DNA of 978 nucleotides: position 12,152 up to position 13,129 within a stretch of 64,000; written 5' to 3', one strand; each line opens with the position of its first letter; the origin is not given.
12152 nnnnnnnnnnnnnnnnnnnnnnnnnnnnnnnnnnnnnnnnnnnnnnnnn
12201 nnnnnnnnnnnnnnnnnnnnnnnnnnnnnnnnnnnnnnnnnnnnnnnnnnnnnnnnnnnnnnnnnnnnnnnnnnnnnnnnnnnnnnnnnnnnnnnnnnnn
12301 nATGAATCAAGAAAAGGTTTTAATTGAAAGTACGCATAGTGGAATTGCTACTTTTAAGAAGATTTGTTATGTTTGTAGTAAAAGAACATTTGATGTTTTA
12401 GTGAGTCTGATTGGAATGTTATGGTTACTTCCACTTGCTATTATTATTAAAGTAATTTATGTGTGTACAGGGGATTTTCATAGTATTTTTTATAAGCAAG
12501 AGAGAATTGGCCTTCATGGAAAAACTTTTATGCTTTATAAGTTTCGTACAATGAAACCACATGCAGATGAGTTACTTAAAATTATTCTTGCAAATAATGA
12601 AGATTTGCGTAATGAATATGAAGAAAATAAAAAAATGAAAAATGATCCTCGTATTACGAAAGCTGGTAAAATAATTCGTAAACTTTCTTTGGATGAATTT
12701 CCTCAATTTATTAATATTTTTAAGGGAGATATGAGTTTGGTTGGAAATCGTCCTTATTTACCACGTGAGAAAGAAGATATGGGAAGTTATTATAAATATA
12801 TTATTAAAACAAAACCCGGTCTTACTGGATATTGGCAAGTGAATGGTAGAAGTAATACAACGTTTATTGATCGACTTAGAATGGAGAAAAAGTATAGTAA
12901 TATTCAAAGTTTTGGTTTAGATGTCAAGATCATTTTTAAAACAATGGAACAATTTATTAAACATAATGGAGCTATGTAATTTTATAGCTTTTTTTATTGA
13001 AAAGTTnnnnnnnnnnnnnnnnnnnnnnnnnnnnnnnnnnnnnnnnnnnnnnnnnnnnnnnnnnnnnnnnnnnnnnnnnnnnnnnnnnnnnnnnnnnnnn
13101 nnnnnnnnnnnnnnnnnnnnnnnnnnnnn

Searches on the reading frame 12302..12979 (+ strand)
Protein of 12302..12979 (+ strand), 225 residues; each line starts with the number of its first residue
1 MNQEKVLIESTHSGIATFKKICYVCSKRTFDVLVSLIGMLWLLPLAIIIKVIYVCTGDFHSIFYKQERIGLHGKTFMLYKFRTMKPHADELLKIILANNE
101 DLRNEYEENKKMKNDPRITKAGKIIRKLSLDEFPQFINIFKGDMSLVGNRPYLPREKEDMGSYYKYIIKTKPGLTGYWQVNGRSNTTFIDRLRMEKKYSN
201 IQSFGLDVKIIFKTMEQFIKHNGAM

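Call 8: search_protein_families(library=pfam, proteins=[window:12302-12979:+])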
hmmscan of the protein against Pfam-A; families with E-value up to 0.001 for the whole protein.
window:12302-12979:+ (225 aa): 1 family
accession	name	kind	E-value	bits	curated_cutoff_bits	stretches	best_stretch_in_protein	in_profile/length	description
PF02397.22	Bac_transf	-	5.8e-60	202.3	27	1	27-219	1-178/179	Bacterial sugar transferase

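Call 10: find_encoding_contigs(protein=window:12302-12979:+, flank=3000, max_places=10)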
Protein window:12302-12979:+ (225 aa): 18 contigs read that carry it; 10 places shown.
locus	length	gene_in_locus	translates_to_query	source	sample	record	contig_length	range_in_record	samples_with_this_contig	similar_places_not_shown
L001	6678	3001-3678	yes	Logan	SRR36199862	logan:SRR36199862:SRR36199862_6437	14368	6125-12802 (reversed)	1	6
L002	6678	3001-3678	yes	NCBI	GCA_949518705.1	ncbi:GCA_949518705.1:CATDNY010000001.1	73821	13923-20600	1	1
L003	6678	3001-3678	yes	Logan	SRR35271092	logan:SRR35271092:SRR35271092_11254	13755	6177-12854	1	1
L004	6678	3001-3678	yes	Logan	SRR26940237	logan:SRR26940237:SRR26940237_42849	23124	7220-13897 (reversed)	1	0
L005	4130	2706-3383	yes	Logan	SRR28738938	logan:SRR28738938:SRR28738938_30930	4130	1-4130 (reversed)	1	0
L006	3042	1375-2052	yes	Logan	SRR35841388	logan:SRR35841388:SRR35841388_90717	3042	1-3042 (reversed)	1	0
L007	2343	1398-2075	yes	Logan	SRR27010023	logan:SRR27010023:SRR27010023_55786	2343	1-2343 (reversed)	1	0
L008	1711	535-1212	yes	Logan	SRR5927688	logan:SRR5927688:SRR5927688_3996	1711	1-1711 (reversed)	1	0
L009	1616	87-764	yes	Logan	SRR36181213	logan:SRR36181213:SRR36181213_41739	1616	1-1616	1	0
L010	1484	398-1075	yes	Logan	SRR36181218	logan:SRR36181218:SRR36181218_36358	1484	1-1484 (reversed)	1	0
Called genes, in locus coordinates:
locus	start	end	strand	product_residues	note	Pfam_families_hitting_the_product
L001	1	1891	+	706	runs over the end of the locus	PF03717:PBP_dimer, PF00905:Transpeptidase, PF03793:PASTA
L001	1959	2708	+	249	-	PF13274:SocA_Panacea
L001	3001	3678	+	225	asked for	PF02397:Bac_transf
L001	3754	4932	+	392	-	PF09314:DUF1972, PF00534:Glycos_transf_1 (weak)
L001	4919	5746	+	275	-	PF04991:LicD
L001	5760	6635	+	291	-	PF00535:Glycos_transf_2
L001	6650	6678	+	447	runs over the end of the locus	-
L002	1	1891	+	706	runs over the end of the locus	PF03717:PBP_dimer, PF00905:Transpeptidase, PF03793:PASTA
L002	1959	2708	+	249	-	PF13274:SocA_Panacea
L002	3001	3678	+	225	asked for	PF02397:Bac_transf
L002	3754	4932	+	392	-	PF00534:Glycos_transf_1 (faint), PF09314:DUF1972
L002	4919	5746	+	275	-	PF04991:LicD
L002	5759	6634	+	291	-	PF00535:Glycos_transf_2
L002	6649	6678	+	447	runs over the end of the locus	-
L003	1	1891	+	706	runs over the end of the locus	PF03717:PBP_dimer, PF00905:Transpeptidase, PF03793:PASTA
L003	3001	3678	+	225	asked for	PF02397:Bac_transf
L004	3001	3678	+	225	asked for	PF02397:Bac_transf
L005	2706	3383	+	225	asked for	PF02397:Bac_transf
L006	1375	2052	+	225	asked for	PF02397:Bac_transf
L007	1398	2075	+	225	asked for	PF02397:Bac_transf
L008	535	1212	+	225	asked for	PF02397:Bac_transf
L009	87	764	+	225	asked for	PF02397:Bac_transf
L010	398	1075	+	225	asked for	PF02397:Bac_transf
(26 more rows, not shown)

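Call 16: find_related_loci(query=window:12302-12979:+, collection=genome_contigs, flank=6000)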
Query window:12302-12979:+ (225 aa) in genome_contigs; peptide patterns used: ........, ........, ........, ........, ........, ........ (x = any residue, [..] = any of these).
398 stretches matched a pattern; 292 encode a relative of the query (tblastn E <= 1e-3); the best 80 are kept; 80 distinct loci.
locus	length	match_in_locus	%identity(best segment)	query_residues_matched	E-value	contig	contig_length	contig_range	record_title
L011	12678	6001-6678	70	1-225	1e-105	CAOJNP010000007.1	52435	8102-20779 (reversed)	MAG TPA_asm: uncultured Erysipelotrichaceae bacterium isolate SRR17684643_bin.22_metawrap_v1.3_MAG genome assembly, cont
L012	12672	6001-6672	70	1-224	8e-105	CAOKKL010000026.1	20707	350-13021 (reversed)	MAG TPA_asm: uncultured Tenericutes bacterium isolate SRR15604625_bin.56_metawrap_v1.3_MAG genome assembly, contig: NODE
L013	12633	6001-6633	61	9-219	3e-84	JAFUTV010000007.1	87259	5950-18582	MAG: Bacilli bacterium isolate RGIG4820 Roe_deer_Reticulum.Co__c186425, whole genome shotgun sequence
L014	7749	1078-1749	55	1-224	7e-82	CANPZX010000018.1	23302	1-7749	MAG: uncultured Bacilli bacterium isolate Lapin-002__bin30 genome assembly, contig: Lapin-002__NODE_2849_length_23302_co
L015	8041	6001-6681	56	1-223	1e-80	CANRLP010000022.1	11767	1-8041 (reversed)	MAG: uncultured Bacilli bacterium isolate Lapin-018__bin93 genome assembly, contig: Lapin-018__NODE_5245_length_11767_co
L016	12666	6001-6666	56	3-224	9e-79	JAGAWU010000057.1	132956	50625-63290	MAG: Bacilli bacterium isolate RGIG8845 Water_deer_Omasum-1__c229108, whole genome shotgun sequence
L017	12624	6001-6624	57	16-224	3e-78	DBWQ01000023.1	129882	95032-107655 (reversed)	MAG TPA_asm: Clostridiales bacterium UBA1234 UBA1234_contig_64653, whole genome shotgun sequence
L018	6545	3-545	64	36-216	6e-74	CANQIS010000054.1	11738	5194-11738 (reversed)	MAG: uncultured Bacilli bacterium isolate Lapin-027__bin63 genome assembly, contig: Lapin-027__NODE_5462_length_11738_co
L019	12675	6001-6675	52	1-225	8e-74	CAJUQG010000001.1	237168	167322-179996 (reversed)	MAG TPA_asm: uncultured Bacilli bacterium isolate MGBC163973 genome assembly, contig: MGBC163973.1, whole genome shotgun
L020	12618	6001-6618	56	19-224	1e-70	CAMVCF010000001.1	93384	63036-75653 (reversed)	MAG TPA_asm: uncultured Clostridia bacterium isolate SRR8387715_bin.102_metaWRAP_v1.3_MAG genome assembly, contig: ERZ14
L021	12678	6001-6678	51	1-224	3e-70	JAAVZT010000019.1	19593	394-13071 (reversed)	MAG: Bacilli bacterium isolate ABMPRH_26_1 k141_776333, whole genome shotgun sequence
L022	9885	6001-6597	53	27-224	4e-69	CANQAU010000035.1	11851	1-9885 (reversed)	MAG: uncultured Bacilli bacterium isolate Lapin-003-2__bin54 genome assembly, contig: Lapin-003-2__NODE_4835_length_1185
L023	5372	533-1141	55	23-224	1e-68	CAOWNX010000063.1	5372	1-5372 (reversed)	MAG TPA_asm: uncultured Bacilli bacterium isolate MGBC105130 genome assembly, contig: MGBC105130.63, whole genome shotgu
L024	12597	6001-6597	53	27-224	3e-68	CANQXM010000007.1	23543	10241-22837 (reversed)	MAG: uncultured Bacilli bacterium isolate Lapin-025__bin7 genome assembly, contig: Lapin-025__NODE_1649_length_23543_cov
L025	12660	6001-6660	51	6-225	1e-67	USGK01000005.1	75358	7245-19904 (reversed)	uncultured Clostridium sp. isolate UMGS1689 genome assembly, contig: NODE_153_length_75358_cov_14.557959, whole genome s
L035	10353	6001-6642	43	10-224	1e-47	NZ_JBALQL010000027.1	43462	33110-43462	Bacillus sp. JJ1122 JJ-1122_contig_27, whole genome shotgun sequence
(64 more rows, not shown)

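Call 22: find_homologous_proteins(query=window:12302-12979:+, max_evalue=1e-40)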
Query window:12302-12979:+ (225 aa): 6150 proteins with E <= 1e-40 among 8000 candidates; the best 120 are listed.
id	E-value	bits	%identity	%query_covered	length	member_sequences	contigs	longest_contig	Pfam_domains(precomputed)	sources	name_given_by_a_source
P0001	5.3e-148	508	100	100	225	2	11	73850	PF02397.23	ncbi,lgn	-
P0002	7.5e-122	423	83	100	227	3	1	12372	PF02397.23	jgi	-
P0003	2.3e-107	376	76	97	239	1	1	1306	PF02397.23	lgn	-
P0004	1.7e-106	373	75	100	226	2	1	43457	PF02397.23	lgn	-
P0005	1.2e-104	367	72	100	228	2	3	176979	PF02397.23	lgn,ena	-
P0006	1.9e-104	366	72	100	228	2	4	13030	PF02397.23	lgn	-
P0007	3.0e-104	365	71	100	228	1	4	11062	PF02397.23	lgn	-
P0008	5.4e-103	361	72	100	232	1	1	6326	PF02397.23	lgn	-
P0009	2.1e-102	359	71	100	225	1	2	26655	PF02397.23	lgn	-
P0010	2.8e-102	359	72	100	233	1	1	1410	PF02397.23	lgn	-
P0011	1.9e-100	353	69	100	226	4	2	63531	PF02397.23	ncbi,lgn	-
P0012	1.4e-99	350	74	93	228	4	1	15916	PF02397.23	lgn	-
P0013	2.0e-99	350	70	100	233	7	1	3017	PF02397.23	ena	-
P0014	2.1e-97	343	-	-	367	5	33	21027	PF02397.23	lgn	-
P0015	2.4e-94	333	65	100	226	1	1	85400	PF02397.23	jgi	-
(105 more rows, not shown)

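Call 23: find_encoding_contigs(protein=P0002, flank=2500, max_places=2)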
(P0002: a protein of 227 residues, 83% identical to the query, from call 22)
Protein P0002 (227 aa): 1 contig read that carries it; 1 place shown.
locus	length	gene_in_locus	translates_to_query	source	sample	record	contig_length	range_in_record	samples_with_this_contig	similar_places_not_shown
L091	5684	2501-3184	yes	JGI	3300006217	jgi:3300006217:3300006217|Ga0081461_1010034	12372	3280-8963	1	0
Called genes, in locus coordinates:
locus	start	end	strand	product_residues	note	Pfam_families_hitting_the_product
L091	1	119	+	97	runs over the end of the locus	-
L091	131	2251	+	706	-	PF03717:PBP_dimer, PF03793:PASTA (faint), PF00905:Transpeptidase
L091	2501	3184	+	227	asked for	PF02397:Bac_transf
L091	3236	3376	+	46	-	-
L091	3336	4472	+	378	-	PF00534:Glycos_transf_1, PF13692:Glyco_trans_1_4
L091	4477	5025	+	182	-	PF00132:Hexapep, PF14602:Hexapep_2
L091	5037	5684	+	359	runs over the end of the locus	PF13439:Glyco_transf_4 (weak), PF00534:Glycos_transf_1, PF13692:Glyco_trans_1_4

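Call 24: find_encoding_contigs(protein=P0004, flank=2500, max_places=2)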
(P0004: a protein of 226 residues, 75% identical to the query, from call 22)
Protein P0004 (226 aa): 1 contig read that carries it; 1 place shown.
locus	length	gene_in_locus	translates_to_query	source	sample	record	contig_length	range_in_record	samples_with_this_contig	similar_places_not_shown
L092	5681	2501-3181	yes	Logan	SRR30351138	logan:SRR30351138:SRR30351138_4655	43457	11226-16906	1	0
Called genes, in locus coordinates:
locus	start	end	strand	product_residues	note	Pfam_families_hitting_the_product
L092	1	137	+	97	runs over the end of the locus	PF04977:DivIC (weak)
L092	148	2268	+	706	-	PF03717:PBP_dimer, PF00905:Transpeptidase, PF03793:PASTA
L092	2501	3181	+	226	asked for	PF02397:Bac_transf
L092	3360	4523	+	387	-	PF09314:DUF1972, PF00534:Glycos_transf_1 (weak)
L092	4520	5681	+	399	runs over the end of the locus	PF00534:Glycos_transf_1, PF13692:Glyco_trans_1_4, PF13524:Glyco_trans_1_2 (weak)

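Call 25: find_encoding_contigs(protein=P0005, flank=2500, max_places=2)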
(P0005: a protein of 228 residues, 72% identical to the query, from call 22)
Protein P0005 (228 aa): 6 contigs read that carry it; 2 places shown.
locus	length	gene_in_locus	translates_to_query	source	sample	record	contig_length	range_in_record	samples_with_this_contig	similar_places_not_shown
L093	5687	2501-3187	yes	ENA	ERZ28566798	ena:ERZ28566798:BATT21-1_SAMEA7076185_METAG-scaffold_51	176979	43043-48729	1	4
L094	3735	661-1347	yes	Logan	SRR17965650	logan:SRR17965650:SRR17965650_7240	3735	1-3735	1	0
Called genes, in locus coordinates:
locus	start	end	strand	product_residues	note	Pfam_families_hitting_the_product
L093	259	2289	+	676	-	PF03477:ATP-cone, PF13597:NRDD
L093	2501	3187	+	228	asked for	PF02397:Bac_transf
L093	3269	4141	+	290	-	PF00535:Glycos_transf_2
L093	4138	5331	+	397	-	PF13439:Glyco_transf_4, PF00534:Glycos_transf_1, PF13692:Glyco_trans_1_4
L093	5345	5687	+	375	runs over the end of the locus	PF13439:Glyco_transf_4 (weak), PF00534:Glycos_transf_1, PF13692:Glyco_trans_1_4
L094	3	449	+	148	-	?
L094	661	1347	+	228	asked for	PF02397:Bac_transf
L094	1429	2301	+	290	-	PF00535:Glycos_transf_2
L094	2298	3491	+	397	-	PF13439:Glyco_transf_4, PF00534:Glycos_transf_1, PF13692:Glyco_trans_1_4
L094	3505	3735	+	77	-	?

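Call 26: find_encoding_contigs(protein=P0012, flank=2500, max_places=2)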
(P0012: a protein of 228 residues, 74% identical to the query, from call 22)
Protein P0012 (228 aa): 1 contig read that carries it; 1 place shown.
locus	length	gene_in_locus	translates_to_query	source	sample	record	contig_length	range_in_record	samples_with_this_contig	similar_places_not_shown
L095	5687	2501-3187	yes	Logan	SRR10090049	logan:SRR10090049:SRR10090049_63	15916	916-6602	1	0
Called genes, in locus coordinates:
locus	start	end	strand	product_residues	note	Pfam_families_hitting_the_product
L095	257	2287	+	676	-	PF03477:ATP-cone, PF13597:NRDD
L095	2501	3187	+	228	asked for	PF02397:Bac_transf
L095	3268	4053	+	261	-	PF03808:Glyco_tran_WecG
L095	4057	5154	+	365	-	PF02350:Epimerase_2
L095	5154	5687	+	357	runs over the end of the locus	PF13439:Glyco_transf_4, PF13477:Glyco_trans_4_2 (weak), PF20706:GT4-conflict (weak), PF00534:Glycos_transf_1, PF13692:Glyco_trans_1_4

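Call 43: find_encoding_contigs(protein=P0003, flank=1000, max_places=2)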
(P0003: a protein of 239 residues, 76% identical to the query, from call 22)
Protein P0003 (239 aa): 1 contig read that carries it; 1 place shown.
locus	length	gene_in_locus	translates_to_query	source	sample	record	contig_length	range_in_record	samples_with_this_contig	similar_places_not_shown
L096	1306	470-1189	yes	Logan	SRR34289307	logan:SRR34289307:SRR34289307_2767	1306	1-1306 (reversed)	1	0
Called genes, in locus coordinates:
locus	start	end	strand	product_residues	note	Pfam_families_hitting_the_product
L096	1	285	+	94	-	?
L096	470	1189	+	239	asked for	PF02397:Bac_transf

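Call 44: find_encoding_contigs(protein=P0009, flank=2500, max_places=2)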
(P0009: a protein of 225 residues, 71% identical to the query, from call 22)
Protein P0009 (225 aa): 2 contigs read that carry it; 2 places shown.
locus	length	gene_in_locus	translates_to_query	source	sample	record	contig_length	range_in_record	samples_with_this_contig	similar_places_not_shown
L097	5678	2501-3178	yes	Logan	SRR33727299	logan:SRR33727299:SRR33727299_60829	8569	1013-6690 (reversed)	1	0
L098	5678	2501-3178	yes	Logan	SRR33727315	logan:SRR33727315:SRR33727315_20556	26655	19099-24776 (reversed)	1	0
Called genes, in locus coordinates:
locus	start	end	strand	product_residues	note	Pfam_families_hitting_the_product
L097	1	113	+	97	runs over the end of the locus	PF04977:DivIC (weak)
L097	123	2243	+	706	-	PF03717:PBP_dimer, PF00905:Transpeptidase, PF03793:PASTA (weak)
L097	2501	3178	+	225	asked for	PF02397:Bac_transf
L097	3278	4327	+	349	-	PF01370:Epimerase, PF02719:Polysacc_synt_2, PF04321:RmlD_sub_bind, PF01073:3Beta_HSD, PF07993:NAD_binding_4, PF13460:NAD_binding_10 (weak), PF16363:GDP_Man_Dehyd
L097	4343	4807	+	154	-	PF08660:Alg14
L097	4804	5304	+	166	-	PF04101:Glyco_tran_28_C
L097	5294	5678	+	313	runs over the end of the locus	PF00535:Glycos_transf_2 (weak)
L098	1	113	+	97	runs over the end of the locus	PF04977:DivIC (weak)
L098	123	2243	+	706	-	PF03717:PBP_dimer, PF00905:Transpeptidase, PF03793:PASTA (weak)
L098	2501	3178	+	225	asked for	PF02397:Bac_transf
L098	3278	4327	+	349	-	PF01370:Epimerase, PF02719:Polysacc_synt_2, PF04321:RmlD_sub_bind, PF01073:3Beta_HSD, PF07993:NAD_binding_4, PF13460:NAD_binding_10 (weak), PF16363:GDP_Man_Dehyd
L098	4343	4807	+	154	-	PF08660:Alg14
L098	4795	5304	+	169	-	PF04101:Glyco_tran_28_C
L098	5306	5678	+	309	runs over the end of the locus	PF00535:Glycos_transf_2 (weak)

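Call 45: find_encoding_contigs(protein=P0008, flank=2500, max_places=2)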
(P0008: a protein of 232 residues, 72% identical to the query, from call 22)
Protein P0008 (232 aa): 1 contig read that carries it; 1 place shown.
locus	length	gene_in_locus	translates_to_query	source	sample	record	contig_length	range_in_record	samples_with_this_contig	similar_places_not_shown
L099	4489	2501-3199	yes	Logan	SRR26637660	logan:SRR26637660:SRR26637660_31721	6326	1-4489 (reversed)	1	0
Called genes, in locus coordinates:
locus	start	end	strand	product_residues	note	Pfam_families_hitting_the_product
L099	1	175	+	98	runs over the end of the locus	PF04977:DivIC (weak)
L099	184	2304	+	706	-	PF03717:PBP_dimer, PF00905:Transpeptidase, PF03793:PASTA (weak)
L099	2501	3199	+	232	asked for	PF02397:Bac_transf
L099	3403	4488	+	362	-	?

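Call 46: find_encoding_contigs(protein=P0011, flank=2500, max_places=2)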
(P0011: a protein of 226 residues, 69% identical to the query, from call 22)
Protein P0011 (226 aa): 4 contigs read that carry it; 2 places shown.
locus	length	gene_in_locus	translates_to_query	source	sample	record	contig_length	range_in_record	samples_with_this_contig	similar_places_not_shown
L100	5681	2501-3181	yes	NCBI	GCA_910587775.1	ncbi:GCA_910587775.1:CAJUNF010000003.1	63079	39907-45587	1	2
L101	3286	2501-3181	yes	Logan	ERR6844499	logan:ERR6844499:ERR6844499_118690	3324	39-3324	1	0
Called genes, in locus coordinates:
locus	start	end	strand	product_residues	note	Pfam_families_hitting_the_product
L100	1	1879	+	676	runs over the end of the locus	PF03477:ATP-cone, PF13597:NRDD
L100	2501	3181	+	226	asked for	PF02397:Bac_transf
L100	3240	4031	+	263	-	PF03808:Glyco_tran_WecG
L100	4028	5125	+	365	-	PF02350:Epimerase_2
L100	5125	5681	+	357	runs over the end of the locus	PF13439:Glyco_transf_4, PF13477:Glyco_trans_4_2 (weak), PF20706:GT4-conflict (weak), PF00534:Glycos_transf_1, PF13692:Glyco_trans_1_4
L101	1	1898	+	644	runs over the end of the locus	?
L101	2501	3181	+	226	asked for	PF02397:Bac_transf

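Call 55: find_related_loci(query=window:12302-12979:+, collection=metagenome_contigs, flank=1500)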
Query window:12302-12979:+ (225 aa) in metagenome_contigs; peptide patterns used: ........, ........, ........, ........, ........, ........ (x = any residue, [..] = any of these).
570 stretches matched a pattern; 397 encode a relative of the query (tblastn E <= 1e-3); the best 80 are kept; 80 distinct loci.
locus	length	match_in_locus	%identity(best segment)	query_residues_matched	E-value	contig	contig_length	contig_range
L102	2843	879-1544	56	3-224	2e-83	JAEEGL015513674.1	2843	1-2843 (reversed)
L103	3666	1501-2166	54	3-224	9e-71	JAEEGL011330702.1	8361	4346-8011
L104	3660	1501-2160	51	6-225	4e-68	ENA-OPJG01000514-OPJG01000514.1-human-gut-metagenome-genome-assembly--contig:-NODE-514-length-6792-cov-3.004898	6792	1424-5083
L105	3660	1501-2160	51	6-225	4e-68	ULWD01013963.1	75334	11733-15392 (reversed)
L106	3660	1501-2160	51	6-225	3e-68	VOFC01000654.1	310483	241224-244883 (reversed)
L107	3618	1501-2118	61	19-224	2e-67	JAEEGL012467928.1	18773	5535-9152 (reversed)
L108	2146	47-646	53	26-225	1e-67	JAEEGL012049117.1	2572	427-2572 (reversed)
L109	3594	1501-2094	51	27-224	5e-65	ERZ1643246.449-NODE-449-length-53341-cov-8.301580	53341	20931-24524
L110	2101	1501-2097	51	19-217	1e-65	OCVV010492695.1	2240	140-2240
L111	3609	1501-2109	50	22-224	1e-63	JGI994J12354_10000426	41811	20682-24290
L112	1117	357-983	45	15-224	4e-61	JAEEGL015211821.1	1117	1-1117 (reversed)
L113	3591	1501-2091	46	27-224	2e-50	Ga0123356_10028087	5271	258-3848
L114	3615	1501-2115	40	15-224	3e-45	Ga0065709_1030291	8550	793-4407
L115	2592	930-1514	43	27-225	1e-43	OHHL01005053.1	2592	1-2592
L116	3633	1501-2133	43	8-224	8e-44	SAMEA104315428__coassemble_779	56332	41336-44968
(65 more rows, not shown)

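Call 65: search_protein_families(library=pfam, proteins=[L035:2425-3171:+, L035:3152-3865:+, L035:3956-4738:+, L035:5056-5940:+, L035:1410-2231:-, L035:123-1316:+])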
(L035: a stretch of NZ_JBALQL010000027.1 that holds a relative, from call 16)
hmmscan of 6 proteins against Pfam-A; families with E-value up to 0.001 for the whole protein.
L035:2425-3171:+ (248 aa): 3 families
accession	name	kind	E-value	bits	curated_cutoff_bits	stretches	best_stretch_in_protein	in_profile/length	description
PF02706.20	Wzz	-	1.6e-21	76.8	25.5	1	3-94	1-91/91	Chain length determinant protein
PF13807.11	GNVR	-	1.4e-08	35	27.7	1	143-194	30-79/82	G-rich domain on putative tyrosine kinase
PF20164.4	GspA_SrpA_N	-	0.00054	20.8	27.4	1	86-167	34-115/117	GspA/SrpA SigLec-like domain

L035:3152-3865:+ (237 aa): 8 families
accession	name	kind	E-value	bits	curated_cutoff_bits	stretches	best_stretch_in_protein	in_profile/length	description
PF13614.12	AAA_31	-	2.2e-16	60.7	27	1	53-182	3-139/177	AAA domain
PF10609.15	ParA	-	8.1e-13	48.8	27.1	1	52-225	4-177/246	NUBPL iron-transfer P-loop NTPase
PF01656.29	CbiA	-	8.8e-10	39.1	25.4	1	54-96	1-43/125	CobQ/CobB/MinD/ParA nucleotide binding domain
PF00142.24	Fer4_NifH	-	4.7e-07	30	25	1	62-124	10-72/271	4Fe-4S iron sulfur cluster binding proteins, NifH/frxC family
PF06564.18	CBP_BcsQ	-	8.4e-07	29.2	21.3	1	56-193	6-147/234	Cellulose biosynthesis protein BcsQ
PF09140.17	MipZ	-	2.9e-06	27.2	20.7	1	54-169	3-108/262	ATPase MipZ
PF02374.21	ArsA_ATPase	-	7.3e-05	22.6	24.3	0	54-89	4-38/305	Anion-transporting ATPase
PF00448.28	SRP54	-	0.0002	21.5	22.7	0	62-91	11-40/196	SRP54-type protein, GTPase domain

L035:3956-4738:+ (260 aa): 1 family
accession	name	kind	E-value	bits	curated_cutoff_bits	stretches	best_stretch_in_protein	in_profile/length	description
PF19567.5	CpsB_CapC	-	2.3e-60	204.4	27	1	7-237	1-232/234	Capsular polysaccharide synthesis, CpsB/CapC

L035:5056-5940:+ (294 aa): 2 families
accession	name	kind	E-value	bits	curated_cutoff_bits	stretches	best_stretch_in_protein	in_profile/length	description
PF00483.29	NTP_transferase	-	3.2e-36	125.6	21.2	1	6-263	1-237/245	Nucleotidyl transferase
PF12804.13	NTP_transf_3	-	3.4e-06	27.8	27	1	7-156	1-118/160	MobA-like NTP transferase domain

L035:1410-2231:- (273 aa): 1 family
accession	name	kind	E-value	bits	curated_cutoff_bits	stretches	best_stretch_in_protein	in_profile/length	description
PF13472.12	Lipase_GDSL_2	-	0.00043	21.2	32.9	1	171-261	79-178/178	GDSL-like Lipase/Acylhydrolase family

L035:123-1316:+ (397 aa): 1 family
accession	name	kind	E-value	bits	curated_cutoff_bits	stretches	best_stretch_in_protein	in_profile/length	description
PF00395.25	SLH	-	1.8e-41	140.3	20.8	3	263-307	2-44/44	S-layer homology domain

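Call 69: find_homologous_proteins(query=L035:3974-4738:+, max_evalue=1e-30)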
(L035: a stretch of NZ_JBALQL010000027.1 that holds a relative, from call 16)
Query L035:3974-4738:+ (254 aa): 6859 proteins with E <= 1e-30 among 8000 candidates; the best 120 are listed.
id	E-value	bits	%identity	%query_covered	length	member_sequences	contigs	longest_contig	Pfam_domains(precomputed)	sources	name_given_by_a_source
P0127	3.0e-152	523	93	100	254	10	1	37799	PF19567.6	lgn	-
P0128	6.2e-141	486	86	100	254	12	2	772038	PF19567.6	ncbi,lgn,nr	ncbi:hypothetical protein G3A_01925 [Bacillus sp. 17376]|nr:hypothetical protein G3A_01925 [Bacillus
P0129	4.3e-139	480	84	100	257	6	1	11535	PF19567.6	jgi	jgi:protein-tyrosine phosphatase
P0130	5.1e-138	477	84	100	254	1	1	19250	PF19567.6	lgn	-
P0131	1.3e-127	443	76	100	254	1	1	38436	PF19567.6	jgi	jgi:protein-tyrosine phosphatase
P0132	2.8e-126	438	74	100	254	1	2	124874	PF19567.6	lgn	-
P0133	5.9e-126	437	74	100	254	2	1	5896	PF19567.6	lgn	-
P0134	9.3e-126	437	73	100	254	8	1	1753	PF19567.6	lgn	-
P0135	2.1e-123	429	72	100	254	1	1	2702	PF19567.6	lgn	-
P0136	3.0e-123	428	72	100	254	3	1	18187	PF19567.6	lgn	-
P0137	5.1e-123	428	72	100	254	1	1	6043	PF19567.6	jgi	jgi:protein-tyrosine phosphatase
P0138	7.3e-123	427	72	100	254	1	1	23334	PF19567.6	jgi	jgi:protein-tyrosine phosphatase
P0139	3.4e-122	425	73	100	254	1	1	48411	PF19567.6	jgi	jgi:protein-tyrosine phosphatase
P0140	6.3e-122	424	72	100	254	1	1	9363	PF19567.6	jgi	jgi:protein-tyrosine phosphatase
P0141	7.6e-122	424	70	100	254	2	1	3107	PF19567.6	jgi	jgi:protein-tyrosine phosphatase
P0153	3.7e-119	415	70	100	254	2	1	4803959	PF19567.6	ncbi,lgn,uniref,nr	ncbi:tyrosine protein phosphatase [Mesobacillus sp. AQ2]|uniref:tyrosine-protein phosphatase n=1 Tax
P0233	6.3e-109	382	67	100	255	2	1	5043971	PF19567.6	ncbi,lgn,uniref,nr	ncbi:tyrosine-protein phosphatase [Bacillus infantis]|uniref:tyrosine-protein phosphatase n=1 Tax=Ba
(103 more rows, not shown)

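Call 70: find_encoding_contigs(protein=P0128, flank=1200, max_places=1)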
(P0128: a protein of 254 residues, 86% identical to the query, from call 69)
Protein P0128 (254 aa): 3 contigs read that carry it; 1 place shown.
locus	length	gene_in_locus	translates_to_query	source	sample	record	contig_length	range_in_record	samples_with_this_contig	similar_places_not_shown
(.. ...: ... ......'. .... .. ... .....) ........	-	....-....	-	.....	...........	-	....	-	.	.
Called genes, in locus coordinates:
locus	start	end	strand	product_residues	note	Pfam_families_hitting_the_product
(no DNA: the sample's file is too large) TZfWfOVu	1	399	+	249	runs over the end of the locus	PF02706:Wzz, PF13807:GNVR (weak)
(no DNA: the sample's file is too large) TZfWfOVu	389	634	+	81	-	-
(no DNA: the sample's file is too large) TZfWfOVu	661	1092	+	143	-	PF13614:AAA_31 (weak)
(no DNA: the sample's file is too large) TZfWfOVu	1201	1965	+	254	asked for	PF19567:CpsB_CapC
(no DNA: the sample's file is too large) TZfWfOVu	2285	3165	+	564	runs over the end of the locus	?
